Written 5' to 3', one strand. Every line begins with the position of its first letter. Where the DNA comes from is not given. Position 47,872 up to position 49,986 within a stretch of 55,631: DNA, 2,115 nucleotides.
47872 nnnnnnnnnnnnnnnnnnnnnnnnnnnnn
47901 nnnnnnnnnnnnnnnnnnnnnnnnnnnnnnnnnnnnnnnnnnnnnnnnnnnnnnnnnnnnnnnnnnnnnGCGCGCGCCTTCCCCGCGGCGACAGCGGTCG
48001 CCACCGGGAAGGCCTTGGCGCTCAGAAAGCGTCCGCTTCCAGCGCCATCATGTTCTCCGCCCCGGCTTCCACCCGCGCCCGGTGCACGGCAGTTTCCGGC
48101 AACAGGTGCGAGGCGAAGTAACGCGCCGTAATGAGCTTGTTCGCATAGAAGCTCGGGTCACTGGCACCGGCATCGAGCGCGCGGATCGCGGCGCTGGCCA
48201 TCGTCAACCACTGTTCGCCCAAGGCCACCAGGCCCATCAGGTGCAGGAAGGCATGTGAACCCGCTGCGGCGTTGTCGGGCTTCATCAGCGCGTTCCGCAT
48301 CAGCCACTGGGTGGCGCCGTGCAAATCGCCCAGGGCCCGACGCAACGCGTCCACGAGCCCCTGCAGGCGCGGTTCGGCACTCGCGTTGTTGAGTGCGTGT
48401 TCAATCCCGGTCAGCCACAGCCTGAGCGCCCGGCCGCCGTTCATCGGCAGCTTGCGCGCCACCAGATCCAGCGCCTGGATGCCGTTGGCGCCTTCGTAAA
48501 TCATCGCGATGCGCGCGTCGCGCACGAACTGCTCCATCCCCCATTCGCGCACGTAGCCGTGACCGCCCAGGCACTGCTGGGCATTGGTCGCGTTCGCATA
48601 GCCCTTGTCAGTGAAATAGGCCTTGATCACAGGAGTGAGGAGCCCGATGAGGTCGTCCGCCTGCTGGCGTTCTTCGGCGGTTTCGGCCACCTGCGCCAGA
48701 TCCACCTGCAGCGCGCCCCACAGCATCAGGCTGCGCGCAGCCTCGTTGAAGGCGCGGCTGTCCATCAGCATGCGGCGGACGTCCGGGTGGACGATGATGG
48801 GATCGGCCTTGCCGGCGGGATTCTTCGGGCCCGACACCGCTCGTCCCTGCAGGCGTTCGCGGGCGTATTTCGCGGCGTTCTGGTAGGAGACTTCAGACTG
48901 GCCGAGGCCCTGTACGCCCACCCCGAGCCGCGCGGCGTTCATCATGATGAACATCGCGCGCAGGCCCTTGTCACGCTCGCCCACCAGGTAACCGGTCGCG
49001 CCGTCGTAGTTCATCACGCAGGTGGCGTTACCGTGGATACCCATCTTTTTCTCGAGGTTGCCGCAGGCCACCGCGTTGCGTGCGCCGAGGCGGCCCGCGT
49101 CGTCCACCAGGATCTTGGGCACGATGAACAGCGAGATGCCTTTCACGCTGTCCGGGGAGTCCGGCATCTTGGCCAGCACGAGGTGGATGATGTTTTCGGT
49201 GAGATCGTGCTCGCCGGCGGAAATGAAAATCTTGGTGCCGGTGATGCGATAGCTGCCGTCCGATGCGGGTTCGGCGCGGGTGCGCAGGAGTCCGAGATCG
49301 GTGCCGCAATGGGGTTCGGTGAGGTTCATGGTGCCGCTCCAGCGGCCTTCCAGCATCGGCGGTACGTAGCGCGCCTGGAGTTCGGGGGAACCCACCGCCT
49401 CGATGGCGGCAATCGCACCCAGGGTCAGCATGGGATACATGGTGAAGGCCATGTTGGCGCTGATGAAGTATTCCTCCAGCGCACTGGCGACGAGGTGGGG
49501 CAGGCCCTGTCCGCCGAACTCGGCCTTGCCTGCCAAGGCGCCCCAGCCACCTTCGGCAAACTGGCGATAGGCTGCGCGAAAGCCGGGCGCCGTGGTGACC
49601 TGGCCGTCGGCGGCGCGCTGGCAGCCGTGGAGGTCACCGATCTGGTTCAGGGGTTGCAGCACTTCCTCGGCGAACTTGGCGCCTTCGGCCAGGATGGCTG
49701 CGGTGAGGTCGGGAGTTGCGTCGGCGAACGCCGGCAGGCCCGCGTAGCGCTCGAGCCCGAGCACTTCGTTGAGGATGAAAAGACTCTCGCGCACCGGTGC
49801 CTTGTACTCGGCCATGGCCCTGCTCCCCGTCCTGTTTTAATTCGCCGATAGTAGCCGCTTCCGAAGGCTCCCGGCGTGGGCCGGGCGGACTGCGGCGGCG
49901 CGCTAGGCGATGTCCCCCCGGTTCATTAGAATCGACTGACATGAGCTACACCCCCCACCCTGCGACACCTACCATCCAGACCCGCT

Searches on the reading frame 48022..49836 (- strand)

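Call 77: search_protein_families(library=pfam, proteins=[window:48022-49836:-], max_evalue=0.00001)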
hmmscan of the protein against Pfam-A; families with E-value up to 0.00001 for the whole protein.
window:48022-49836:- (604 aa): 5 families
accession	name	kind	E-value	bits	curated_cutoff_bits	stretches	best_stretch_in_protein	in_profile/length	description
PF12806.12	Acyl-CoA_dh_C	-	4.7e-33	114.4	30.3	1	488-599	11-123/124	Acetyl-CoA dehydrogenase C-terminal like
PF00441.29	Acyl-CoA_dh_1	-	2.5e-16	60.6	22.4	1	290-461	2-148/150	Acyl-CoA dehydrogenase, C-terminal domain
PF02770.24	Acyl-CoA_dh_M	-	5.8e-10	39.7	33.3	1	170-278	2-95/97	Acyl-CoA dehydrogenase, middle domain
PF22924.1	ACOX_C_alpha1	-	4.7e-09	36.7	27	1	315-453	20-159/169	Acyl-CoA oxidase, C-alpha1 domain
PF02771.21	Acyl-CoA_dh_N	-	1.5e-08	35.4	22.9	1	84-164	33-112/113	Acyl-CoA dehydrogenase, N-terminal domain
